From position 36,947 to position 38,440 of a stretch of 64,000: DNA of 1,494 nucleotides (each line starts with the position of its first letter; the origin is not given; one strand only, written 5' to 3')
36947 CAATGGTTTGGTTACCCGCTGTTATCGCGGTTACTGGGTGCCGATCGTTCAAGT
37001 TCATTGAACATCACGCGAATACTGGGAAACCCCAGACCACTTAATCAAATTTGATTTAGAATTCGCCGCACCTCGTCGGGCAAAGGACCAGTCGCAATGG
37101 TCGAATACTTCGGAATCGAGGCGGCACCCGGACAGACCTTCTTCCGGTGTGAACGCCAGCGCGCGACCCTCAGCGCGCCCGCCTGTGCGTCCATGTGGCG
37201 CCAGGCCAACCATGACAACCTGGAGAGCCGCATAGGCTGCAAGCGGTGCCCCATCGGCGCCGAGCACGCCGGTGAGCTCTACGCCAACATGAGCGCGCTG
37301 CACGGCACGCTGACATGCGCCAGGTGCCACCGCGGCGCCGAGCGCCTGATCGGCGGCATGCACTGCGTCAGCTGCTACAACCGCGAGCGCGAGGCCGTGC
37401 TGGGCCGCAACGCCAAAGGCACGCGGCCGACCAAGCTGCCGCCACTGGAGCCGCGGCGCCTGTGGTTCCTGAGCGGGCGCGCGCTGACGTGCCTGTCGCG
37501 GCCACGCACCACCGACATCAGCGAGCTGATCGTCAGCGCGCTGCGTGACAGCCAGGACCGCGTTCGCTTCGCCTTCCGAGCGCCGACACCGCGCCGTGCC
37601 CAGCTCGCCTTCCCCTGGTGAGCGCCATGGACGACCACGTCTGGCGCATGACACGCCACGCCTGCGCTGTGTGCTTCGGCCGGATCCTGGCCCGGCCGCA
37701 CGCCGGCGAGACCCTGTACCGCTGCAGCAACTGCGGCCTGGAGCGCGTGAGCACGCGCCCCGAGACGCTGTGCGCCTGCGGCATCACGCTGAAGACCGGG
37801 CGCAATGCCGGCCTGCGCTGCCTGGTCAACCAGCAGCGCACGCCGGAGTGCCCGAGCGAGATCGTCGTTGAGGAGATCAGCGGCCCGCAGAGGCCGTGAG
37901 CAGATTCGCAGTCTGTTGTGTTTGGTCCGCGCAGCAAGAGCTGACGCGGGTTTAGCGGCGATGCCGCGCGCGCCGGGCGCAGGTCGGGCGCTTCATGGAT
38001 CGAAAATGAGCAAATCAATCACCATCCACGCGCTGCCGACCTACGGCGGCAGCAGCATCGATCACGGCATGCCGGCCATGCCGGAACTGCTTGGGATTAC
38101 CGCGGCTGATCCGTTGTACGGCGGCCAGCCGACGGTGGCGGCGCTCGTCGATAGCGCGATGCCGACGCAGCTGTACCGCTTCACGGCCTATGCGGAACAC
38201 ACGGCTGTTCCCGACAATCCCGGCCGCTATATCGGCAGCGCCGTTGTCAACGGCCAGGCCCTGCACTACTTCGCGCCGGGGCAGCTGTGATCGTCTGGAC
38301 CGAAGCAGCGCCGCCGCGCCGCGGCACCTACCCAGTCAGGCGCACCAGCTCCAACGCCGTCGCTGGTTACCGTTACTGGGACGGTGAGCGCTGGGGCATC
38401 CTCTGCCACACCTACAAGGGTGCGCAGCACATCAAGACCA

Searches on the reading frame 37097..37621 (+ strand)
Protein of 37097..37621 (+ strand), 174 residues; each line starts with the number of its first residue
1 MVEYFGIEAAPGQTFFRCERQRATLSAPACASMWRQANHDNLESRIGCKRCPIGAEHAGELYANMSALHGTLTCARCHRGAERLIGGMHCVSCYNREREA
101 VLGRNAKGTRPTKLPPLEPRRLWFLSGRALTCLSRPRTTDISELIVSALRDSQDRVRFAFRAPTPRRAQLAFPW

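Call 11: search_protein_families(library=phrogs, proteins=[window:37097-37621:+], max_evalue=0.01)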
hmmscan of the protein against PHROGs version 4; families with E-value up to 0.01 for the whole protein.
window:37097-37621:+ (174 aa): 0 families

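Call 12: search_protein_families(library=pfam, proteins=[window:37097-37621:+], max_evalue=0.01)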
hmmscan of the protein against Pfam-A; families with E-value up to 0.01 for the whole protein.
window:37097-37621:+ (174 aa): 0 families

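Call 24: find_related_loci(query=window:37097-37621:+, collection=viral_contigs, flank=3000)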
Query window:37097-37621:+ (174 aa) in viral_contigs; peptide patterns used: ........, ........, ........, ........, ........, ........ (x = any residue, [..] = any of these).
12 stretches matched a pattern; 4 encode a relative of the query (tblastn E <= 1e-3); 4 distinct loci.
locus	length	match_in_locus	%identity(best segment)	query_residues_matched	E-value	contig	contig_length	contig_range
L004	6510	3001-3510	73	1-172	1e-83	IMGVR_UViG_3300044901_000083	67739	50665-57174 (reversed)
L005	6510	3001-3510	69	1-172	4e-81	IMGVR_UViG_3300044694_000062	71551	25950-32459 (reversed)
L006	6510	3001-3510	69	1-172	2e-81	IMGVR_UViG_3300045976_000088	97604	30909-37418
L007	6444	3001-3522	56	1-174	1e-57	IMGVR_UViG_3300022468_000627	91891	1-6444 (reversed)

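Call 25: find_related_loci(query=window:37097-37621:+, collection=genome_contigs, flank=3000)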
Query window:37097-37621:+ (174 aa) in genome_contigs; peptide patterns used: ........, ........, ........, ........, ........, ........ (x = any residue, [..] = any of these).
123 stretches matched a pattern, but none encodes a relative of the query by tblastn (E <= 1e-3).

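Call 35: search_dna_similar(query=window:37097-37621:+, collection=phages, mode=protein, max_rows=40, max_evalue=0.001)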
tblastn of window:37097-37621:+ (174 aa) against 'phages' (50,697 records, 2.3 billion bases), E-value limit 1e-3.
Records with a match: 10; places in all: 10; records where one place covers at least 80% of the query: 10.
Best place of each record, by identity: <60% 10.
By first word of the organism name: Pseudomonas 3; Bordetella 2; Aeromonas 1; Enterobacter 1; Yersinia 1; Escherichia 1; Morganella 1.
By host as written in the record: Bordetella bronchiseptica 4715 2; Pseudomonas putida 2; Aeromonas hydrophila 1; Pseudomonas syringae 7C 1; Enterobacter sp. 1; Yersinia enterocolitica serotype O:8 1; Escherichia coli 1; Morganella sp. 1.
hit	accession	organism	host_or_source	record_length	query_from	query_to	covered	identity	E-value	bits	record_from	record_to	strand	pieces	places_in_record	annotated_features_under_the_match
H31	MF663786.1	Bordetella phage vB_BbrM_PHB04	Bordetella bronchiseptica 4715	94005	1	153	88%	54.9%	6e-47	168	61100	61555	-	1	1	hypothetical protein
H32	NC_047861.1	Bordetella phage vB_BbrM_PHB04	Bordetella bronchiseptica 4715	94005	1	153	88%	54.9%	6e-47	168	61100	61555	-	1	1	hypothetical protein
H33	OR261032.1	Aeromonas phage ST4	Aeromonas hydrophila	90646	1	152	87%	47.7%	1e-39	147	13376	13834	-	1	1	hypothetical protein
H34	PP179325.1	Pseudomonas phage Touem01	Pseudomonas syringae 7C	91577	4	151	85%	47.7%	3e-37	140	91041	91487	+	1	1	hypothetical protein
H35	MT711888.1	Pseudomonas phage Dolphis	Pseudomonas putida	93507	1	152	87%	44.4%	4e-35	134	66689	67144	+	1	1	hypothetical protein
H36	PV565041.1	Pseudomonas phage Jeremy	Pseudomonas putida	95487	1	152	87%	44.4%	4e-35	134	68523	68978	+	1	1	hypothetical protein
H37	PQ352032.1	Enterobacter phage phiT5282EW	Enterobacter sp.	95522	2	152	87%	44.1%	3e-35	135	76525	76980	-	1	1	hypothetical protein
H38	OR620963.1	Yersinia phage fHe-Yen8-01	Yersinia enterocolitica serotype O:8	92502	2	152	87%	44.1%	5e-34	131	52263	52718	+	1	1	hypothetical protein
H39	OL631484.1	Escherichia phage ECML-606-1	Escherichia coli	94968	2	152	87%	43.4%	8e-35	134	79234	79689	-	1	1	hypothetical protein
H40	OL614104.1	Morganella phage Mecenats66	Morganella sp.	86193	2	154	88%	36.1%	5e-22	97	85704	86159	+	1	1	hypothetical protein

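Call 39: find_homologous_proteins(query=window:37097-37621:+, max_evalue=0.001)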
Query window:37097-37621:+ (174 aa): 198 proteins with E <= 0.001 among 275 candidates; the best 120 are listed.
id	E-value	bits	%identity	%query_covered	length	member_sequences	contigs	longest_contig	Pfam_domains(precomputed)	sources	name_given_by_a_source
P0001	8.1e-115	399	100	100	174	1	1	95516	-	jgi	jgi:hypothetical protein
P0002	2.2e-78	280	73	99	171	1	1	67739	-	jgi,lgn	jgi:hypothetical protein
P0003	2.6e-76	274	69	99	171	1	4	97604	-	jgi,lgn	jgi:hypothetical protein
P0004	4.7e-75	270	70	99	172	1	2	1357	-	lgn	-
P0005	1.9e-72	261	67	95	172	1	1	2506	-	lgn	-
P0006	1.2e-71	258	69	95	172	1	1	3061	-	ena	-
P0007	2.5e-71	257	65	99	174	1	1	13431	-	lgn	-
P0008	1.0e-67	246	65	94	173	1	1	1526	-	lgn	-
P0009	1.6e-67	245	68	97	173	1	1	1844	-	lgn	-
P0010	1.7e-65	238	67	97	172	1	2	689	-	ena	-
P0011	7.0e-65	236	67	97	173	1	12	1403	-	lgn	-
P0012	1.8e-64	235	62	99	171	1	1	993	-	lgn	-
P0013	2.5e-64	235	64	99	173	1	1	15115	-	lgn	-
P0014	1.4e-63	232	64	98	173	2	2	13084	-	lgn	-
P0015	7.3e-63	230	65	95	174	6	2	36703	-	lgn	-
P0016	9.5e-63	229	64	98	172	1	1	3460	-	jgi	jgi:hypothetical protein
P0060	1.2e-51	193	55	93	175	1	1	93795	-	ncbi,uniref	ncbi:hypothetical protein [Paraburkholderia phenoliruptrix]|uniref:hypothetical protein n=1 Tax=Para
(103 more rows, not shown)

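Call 40: find_encoding_contigs(protein=P0007, flank=2000, max_places=2)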
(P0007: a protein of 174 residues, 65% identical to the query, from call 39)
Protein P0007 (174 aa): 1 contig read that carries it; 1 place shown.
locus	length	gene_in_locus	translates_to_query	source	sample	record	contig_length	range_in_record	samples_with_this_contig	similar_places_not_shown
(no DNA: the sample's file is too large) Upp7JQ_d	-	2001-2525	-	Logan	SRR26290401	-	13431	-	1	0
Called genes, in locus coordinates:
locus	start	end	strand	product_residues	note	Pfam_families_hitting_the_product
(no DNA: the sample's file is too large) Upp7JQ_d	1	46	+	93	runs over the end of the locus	-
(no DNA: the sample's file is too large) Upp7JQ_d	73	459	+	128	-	-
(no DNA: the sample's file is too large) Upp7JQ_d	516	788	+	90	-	-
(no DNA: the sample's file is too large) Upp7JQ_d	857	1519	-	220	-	-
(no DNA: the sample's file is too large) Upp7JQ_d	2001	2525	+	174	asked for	-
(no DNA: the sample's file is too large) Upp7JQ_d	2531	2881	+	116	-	-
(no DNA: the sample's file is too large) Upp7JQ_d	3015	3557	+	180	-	-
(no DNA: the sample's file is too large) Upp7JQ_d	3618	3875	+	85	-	PF24043:DUF7352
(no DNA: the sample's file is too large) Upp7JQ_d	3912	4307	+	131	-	-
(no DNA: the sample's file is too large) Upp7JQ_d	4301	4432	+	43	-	-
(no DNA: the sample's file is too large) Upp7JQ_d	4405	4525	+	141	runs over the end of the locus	-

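Call 41: find_encoding_contigs(protein=P0013, flank=2000, max_places=2)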
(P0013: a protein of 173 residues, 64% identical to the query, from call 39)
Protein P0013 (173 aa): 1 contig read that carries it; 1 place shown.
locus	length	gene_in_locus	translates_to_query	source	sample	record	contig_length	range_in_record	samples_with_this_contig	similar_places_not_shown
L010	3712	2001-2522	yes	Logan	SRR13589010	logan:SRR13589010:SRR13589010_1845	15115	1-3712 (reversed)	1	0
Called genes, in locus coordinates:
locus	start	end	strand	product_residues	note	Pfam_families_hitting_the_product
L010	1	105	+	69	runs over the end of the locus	-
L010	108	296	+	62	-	-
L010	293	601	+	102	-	-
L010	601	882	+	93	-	-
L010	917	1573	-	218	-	-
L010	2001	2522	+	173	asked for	-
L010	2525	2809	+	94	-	-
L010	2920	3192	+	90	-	-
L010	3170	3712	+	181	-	?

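Call 42: find_encoding_contigs(protein=P0015, flank=2000, max_places=2)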
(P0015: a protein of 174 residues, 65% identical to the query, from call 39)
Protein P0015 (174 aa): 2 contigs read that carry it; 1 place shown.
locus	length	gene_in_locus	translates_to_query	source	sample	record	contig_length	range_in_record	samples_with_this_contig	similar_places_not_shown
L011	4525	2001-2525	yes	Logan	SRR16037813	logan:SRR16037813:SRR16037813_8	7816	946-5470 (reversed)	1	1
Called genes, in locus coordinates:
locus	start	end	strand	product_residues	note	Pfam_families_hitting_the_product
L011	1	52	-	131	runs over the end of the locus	PF18602:Rap1a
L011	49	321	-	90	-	-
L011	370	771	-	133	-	-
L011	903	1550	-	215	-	-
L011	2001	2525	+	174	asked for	-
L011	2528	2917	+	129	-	-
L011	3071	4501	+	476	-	PF01555:N6_N4_Mtase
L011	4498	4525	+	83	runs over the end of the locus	-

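Call 43: find_encoding_contigs(protein=P0060, flank=2000, max_places=2)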
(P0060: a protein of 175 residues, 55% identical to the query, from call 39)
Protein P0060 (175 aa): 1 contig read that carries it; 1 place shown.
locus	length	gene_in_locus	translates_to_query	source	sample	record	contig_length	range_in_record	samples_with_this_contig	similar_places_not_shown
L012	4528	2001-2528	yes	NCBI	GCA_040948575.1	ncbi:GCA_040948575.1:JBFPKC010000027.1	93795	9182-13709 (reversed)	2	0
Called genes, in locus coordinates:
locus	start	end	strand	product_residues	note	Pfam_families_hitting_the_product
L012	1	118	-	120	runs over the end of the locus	-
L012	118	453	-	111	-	-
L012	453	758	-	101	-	-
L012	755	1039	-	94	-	-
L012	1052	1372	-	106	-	-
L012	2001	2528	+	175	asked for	-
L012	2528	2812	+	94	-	-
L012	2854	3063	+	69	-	-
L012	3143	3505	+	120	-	-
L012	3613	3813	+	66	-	-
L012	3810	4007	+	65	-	-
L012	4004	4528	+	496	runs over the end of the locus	PF01555:N6_N4_Mtase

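Call 49: find_related_loci(query=A2, collection=viral_contigs, flank=1500)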
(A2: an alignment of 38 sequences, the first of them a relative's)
Query A2 (174 aa) in viral_contigs; peptide patterns used: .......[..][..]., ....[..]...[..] (x = any residue, [..] = any of these).
99 stretches matched a pattern; 84 encode a relative of the query (tblastn E <= 1e-3); the best 80 are kept; 78 distinct loci.
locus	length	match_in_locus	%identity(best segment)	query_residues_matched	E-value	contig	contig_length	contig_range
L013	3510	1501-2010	73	1-172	1e-82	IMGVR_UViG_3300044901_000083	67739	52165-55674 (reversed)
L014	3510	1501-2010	69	1-172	4e-80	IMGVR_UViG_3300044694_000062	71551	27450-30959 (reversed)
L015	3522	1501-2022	58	1-174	1e-58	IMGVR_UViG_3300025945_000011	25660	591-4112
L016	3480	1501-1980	56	1-160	4e-58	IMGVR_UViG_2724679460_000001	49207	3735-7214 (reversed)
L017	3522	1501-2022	54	1-174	5e-58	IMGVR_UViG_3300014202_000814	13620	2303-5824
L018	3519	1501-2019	55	1-170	9e-58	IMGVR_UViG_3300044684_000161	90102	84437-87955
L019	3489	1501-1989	57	1-163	3e-57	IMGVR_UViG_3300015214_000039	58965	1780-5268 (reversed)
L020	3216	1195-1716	53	1-174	2e-56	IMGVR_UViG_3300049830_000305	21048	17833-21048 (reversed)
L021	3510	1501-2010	51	1-169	1e-55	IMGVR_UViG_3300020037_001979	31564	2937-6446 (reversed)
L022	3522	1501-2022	53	1-174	5e-55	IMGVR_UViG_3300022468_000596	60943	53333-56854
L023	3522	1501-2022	53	1-174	5e-55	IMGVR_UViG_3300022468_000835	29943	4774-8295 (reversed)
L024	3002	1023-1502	54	1-160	3e-53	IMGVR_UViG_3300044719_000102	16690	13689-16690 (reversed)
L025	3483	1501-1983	54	1-162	1e-53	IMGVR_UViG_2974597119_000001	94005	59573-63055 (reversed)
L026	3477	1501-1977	53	2-160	7e-51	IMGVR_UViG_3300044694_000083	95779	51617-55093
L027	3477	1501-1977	52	4-162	2e-50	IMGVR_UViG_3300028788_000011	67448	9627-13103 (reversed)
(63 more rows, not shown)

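Call 54: predict_structure(alignment_id=A2)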
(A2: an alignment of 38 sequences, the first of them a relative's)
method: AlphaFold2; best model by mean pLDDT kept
length: 174 residues; sequences in the alignment: 38
mean_pLDDT: 81.9   pTM: 0.43
mean pLDDT of the five models: 81.9, 76.2, 74.9, 73.6, 73.0
residues with pLDDT >= 90: 61; 70-90: 81; 50-70: 31; < 50: 1
segments of 3 or more residues with pLDDT < 50: none
pLDDT, mean of each block of 10 residues (from residue 1): 93 95 96 90 87 91 61 72 76 79 77 74 92 85 85 85 64 60
secondary structure, 60 per line:
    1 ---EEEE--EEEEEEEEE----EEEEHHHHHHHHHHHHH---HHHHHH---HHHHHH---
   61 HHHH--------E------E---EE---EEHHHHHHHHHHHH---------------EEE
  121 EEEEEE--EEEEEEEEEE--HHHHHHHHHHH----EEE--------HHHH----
elements in order: E4-7 E10-18 E23-26 H27-39 H43-48 H52-57 H61-64 H91-102 E118-126 E129-138 H141-151 E156-158 H167-170

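Call 59: fold_search(model_id=the predicted structure, library=pdb)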
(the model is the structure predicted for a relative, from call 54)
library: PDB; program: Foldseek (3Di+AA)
matches with E <= 10: 121; with E <= 0.001: 0
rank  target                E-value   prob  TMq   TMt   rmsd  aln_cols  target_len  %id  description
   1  5n57_A                1.2e+00  0.03  0.11  0.10  15.1       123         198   13  Staphylococcus aureus cambialistic superoxide dismutase SodM (released 2018-03-07)
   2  3lw8_E                1.3e+00  0.15  0.15  0.15   6.5        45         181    7  Shigella IpgB2 in complex with human RhoA, GDP and Mg2+ (complex A) (released 2010-03-31)
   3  5gxo_A                1.3e+00  0.02  0.12  0.11  14.3       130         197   10  Discovery of a compound that activates SIRT3 to deacetylate Manganese Superoxide Dismutase (released 2017-08-09)
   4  1zq7_A                1.4e+00  0.12  0.16  0.14  11.1        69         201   16  X-Ray Crystal Structure of Protein Q8PZK8 from Methanosarcina mazei. Northeast Structural Genomics Consortium Target M (released 2005-05-31)
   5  8huz_A                2.0e+00  0.08  0.14  0.15   6.8        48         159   19  the structure of trans-editing factor ProX (released 2024-01-17)
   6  3c3t_A                2.2e+00  0.02  0.14  0.13  15.4       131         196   10  Role of a Glutamate Bridge Spanning the Dimeric Interface of Human Manganese Superoxide Dismutase (released 2008-04-22)
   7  8g32_B                2.5e+00  0.11  0.18  0.11   8.4        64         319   17  Pro-form of a CDCL short from E. anophelis (released 2024-02-07)
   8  3to1_A                2.6e+00  0.04  0.16  0.14  16.3       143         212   10  Two surfaces on Rtt106 mediate histone binding and chaperone activity (released 2011-12-21)
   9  1xre_A                2.8e+00  0.02  0.12  0.10  14.8       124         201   11  Crystal Structure of SodA-2 (BA5696) from Bacillus anthracis at 1.8A Resolution. (released 2005-07-19)
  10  1d5m_C                3.4e+00  0.05  0.12  0.10   7.4        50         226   20  X-RAY CRYSTAL STRUCTURE OF HLA-DR4 COMPLEXED WITH PEPTIDE AND SEB (released 2000-06-28)
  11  2rcv_D                3.4e+00  0.02  0.12  0.11  16.5       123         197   14  Crystal structure of the Bacillus subtilis superoxide dismutase (released 2008-02-26)
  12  9erv_A                3.4e+00  0.01  0.15  0.09  16.8       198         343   11  Structure of Salmonella CapRel bound to Bas11 Gp54 (released 2024-11-06)
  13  8g32_A                3.6e+00  0.09  0.18  0.11   8.4        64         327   17  Pro-form of a CDCL short from E. anophelis (released 2024-02-07)
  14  2qka_A                3.6e+00  0.02  0.14  0.13  15.1       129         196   12  Structural and Kinetic Study of the Differences between Human and E.coli Manganese Superoxide Dismutases (released 2008-07-29)
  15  2qkc_A                3.6e+00  0.02  0.14  0.13  15.1       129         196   13  Structural and Kinetic Study of the Differences between Human and E.coli Manganese Superoxide Dismutases (released 2008-07-29)
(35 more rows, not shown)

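Call 67: search_protein_families(library=pfam, proteins=[L010:917-1573:-, L011:903-1550:-, L012:1052-1372:-], max_evalue=0.01)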
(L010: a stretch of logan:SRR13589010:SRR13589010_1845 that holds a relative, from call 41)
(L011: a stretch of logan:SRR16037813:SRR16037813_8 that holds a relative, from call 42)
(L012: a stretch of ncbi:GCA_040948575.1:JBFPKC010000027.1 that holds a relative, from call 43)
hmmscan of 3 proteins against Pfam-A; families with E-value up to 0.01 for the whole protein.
L010:917-1573:- (218 aa): 1 family
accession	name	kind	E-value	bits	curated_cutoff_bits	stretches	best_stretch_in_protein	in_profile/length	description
PF23978.1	DUF7303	-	0.00014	21.8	27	1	149-176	101-128/195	Family of unknown function (DUF7303)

L011:903-1550:- (215 aa): 1 family
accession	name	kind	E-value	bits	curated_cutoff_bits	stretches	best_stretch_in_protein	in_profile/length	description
PF23978.1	DUF7303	-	8.1e-06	25.9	27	1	136-175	89-130/195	Family of unknown function (DUF7303)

L012:1052-1372:- (106 aa): 0 families

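Call 74: find_encoding_contigs(protein=P0001, flank=1500, max_places=4)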
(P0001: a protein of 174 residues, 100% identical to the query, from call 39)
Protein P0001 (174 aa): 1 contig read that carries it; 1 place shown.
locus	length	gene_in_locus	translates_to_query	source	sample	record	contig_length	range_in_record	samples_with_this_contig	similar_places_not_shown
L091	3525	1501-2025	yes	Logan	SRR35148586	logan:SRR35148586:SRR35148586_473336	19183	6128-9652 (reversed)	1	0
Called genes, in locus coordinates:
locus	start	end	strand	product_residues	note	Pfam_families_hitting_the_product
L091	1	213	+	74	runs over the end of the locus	-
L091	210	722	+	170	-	-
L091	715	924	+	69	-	-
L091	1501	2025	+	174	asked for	-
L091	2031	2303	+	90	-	-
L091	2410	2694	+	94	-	-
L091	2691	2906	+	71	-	-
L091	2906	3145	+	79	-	-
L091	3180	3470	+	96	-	-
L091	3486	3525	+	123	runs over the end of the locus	-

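Call 75: find_encoding_contigs(protein=P0006, flank=1500, max_places=3)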
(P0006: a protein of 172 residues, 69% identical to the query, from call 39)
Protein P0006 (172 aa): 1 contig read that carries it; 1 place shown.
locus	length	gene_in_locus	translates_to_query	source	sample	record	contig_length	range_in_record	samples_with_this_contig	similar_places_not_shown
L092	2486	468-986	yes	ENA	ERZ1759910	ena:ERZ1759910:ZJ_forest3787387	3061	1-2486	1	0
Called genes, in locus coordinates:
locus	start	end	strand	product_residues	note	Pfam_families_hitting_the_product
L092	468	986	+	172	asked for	-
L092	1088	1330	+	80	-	-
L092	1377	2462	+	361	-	PF01555:N6_N4_Mtase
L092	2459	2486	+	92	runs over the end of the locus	PF24043:DUF7352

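Call 76: find_encoding_contigs(protein=P0005, flank=1500, max_places=3)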
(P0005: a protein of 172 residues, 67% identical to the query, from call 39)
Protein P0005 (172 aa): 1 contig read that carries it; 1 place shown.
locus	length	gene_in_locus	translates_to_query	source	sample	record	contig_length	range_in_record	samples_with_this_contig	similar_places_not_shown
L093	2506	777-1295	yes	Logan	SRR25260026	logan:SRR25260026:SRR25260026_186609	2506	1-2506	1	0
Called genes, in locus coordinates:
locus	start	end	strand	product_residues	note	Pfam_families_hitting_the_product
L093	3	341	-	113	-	?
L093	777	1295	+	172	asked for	-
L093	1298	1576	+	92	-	-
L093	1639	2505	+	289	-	?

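Call 77: find_encoding_contigs(protein=P0016, flank=1500, max_places=3)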
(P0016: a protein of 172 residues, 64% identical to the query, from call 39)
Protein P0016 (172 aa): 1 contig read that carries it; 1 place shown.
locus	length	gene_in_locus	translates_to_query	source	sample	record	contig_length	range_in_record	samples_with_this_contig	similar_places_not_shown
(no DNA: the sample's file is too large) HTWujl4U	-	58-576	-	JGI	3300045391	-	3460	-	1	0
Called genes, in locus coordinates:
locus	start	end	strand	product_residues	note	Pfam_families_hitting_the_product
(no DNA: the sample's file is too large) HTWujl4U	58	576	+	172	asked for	-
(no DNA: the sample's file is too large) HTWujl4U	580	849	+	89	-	-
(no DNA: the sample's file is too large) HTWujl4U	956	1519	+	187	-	PF05869:Dam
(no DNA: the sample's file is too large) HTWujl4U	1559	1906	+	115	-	-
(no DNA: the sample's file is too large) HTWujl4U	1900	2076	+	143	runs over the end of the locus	-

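Call 103: search_dna_similar(query=window:37097-37621:+, collection=plasmids, mode=protein, max_rows=15, max_evalue=0.001)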
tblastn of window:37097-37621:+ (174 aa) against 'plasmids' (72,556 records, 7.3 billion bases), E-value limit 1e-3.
Records with a match: 43; places in all: 43; records where one place covers at least 80% of the query: 1.
Best place of each record, by identity: <60% 43.
By first word of the organism name: Serratia 15; Escherichia 13; Citrobacter 7; Enterobacter 6; Rhodovastum 1; Atlantibacter 1.
By predicted mobility (MOB-suite, as given by PLSDB): non-mobilizable 43.
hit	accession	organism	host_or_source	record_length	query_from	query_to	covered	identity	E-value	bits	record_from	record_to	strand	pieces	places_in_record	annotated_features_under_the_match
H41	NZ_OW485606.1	Rhodovastum atsumiense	-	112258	1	111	64%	43.4%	2e-15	80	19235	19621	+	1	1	hypothetical protein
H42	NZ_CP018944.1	Escherichia coli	Homo sapiens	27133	2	122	70%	34.4%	2e-9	62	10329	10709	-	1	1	hypothetical protein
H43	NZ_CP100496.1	Atlantibacter subterranea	Gallus gallus domesticus,whole ...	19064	11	150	80%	28.4%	7e-6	52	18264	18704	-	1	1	hypothetical protein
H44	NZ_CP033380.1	Escherichia coli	goose anus swab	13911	8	117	63%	35.2%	4e-7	56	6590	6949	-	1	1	hypothetical protein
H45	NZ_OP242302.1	Escherichia coli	Homo sapiens,stool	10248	8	117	63%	35.2%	4e-7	56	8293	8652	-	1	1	hypothetical protein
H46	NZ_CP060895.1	Escherichia coli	Homo sapiens,sputum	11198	8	117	63%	35.0%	3e-6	53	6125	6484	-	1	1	hypothetical protein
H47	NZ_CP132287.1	Citrobacter youngae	whole organism,sewage sludge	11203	8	117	63%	35.0%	3e-6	53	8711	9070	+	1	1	hypothetical protein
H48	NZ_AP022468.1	Enterobacter roggenkampii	-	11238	8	117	63%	35.0%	3e-6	53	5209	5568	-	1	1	hypothetical protein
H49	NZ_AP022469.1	Enterobacter roggenkampii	-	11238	8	117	63%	35.0%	3e-6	53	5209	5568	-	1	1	hypothetical protein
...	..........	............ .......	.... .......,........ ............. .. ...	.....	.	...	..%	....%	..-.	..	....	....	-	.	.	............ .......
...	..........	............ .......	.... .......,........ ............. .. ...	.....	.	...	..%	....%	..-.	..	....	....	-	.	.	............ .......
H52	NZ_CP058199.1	Enterobacter roggenkampii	culture,Wastewater influent sample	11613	8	117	63%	35.0%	3e-6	53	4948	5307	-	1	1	hypothetical protein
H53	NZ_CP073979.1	Escherichia coli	Poultry,pure culture,Cloacal sample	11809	8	117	63%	35.0%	3e-6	53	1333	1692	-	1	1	hypothetical protein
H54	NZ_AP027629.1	Escherichia coli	Homo sapiens,whole organism,feces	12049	8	117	63%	35.0%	3e-6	53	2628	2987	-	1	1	hypothetical protein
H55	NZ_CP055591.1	Citrobacter freundii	culture,Wastewater effluent sample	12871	8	117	63%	35.0%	3e-6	53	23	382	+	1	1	none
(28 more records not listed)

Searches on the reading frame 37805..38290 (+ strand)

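Call 11: search_protein_families(library=phrogs, proteins=[window:37805-38290:+], max_evalue=0.01)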
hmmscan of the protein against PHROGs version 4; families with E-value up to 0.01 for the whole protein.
window:37805-38290:+ (161 aa): 0 families

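Call 12: search_protein_families(library=pfam, proteins=[window:37805-38290:+], max_evalue=0.01)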
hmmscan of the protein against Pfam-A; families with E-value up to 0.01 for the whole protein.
window:37805-38290:+ (161 aa): 1 family
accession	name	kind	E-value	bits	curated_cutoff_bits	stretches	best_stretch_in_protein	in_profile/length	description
PF24043.1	DUF7352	-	0.0066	17.1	27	1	75-157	8-88/97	Domain of unknown function (DUF7352)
